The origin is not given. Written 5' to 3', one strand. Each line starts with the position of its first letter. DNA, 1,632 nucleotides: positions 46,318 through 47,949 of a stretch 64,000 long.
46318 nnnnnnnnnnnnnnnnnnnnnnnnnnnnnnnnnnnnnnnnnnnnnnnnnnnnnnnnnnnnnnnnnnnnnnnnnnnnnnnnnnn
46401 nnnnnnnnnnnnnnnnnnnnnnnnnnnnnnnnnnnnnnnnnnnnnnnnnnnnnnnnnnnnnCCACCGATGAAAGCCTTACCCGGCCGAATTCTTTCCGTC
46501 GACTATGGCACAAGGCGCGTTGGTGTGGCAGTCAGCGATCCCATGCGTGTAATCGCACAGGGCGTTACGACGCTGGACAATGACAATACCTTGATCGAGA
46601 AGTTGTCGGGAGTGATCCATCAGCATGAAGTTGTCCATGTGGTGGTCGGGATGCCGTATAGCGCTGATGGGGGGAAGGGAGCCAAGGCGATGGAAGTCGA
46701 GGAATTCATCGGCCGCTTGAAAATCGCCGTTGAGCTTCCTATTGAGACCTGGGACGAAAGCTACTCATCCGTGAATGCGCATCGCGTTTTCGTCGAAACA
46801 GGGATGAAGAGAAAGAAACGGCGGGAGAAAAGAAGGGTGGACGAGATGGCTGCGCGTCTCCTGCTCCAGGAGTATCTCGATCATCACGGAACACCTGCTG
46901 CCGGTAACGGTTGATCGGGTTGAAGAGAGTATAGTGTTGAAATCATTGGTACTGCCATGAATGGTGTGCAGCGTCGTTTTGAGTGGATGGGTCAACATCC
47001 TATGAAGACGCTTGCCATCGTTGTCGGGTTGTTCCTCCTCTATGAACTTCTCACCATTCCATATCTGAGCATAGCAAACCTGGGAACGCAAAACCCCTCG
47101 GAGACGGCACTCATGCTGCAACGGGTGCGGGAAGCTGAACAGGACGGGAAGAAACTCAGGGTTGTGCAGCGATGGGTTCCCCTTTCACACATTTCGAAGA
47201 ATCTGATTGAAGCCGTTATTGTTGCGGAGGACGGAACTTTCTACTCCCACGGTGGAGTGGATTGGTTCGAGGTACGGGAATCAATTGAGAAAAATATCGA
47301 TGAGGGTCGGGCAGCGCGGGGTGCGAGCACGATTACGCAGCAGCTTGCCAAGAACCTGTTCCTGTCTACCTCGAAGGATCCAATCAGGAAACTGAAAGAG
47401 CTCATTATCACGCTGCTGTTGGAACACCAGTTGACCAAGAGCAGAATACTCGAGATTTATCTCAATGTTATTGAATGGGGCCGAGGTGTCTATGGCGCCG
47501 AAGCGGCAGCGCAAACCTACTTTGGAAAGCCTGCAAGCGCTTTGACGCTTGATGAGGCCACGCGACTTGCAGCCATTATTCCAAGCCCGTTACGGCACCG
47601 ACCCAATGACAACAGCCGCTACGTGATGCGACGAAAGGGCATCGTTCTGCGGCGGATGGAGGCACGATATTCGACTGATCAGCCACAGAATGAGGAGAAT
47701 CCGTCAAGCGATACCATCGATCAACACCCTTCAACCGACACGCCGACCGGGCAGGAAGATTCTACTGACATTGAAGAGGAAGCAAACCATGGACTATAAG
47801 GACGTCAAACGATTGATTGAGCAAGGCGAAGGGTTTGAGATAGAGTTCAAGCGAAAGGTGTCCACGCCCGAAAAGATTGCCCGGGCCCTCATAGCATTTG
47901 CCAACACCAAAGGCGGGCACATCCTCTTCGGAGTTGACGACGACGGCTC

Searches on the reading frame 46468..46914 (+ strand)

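Call 87: search_protein_families(library=pfam, proteins=[window:46468-46914:+], max_evalue=0.001)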
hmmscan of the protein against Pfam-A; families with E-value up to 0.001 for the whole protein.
window:46468-46914:+ (148 aa): 1 family
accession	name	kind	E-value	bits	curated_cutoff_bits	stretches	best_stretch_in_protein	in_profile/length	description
PF03652.20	RuvX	-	9.9e-39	133.2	29.2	1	7-138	2-133/134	Holliday junction resolvase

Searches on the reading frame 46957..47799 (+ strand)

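Call 87: search_protein_families(library=pfam, proteins=[window:46957-47799:+], max_evalue=0.001)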
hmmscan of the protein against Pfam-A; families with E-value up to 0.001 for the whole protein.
window:46957-47799:+ (280 aa): 1 family
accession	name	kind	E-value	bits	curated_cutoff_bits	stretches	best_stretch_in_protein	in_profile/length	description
PF00912.28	Transgly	-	1.3e-56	191.3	27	1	70-234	13-177/178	Transglycosylase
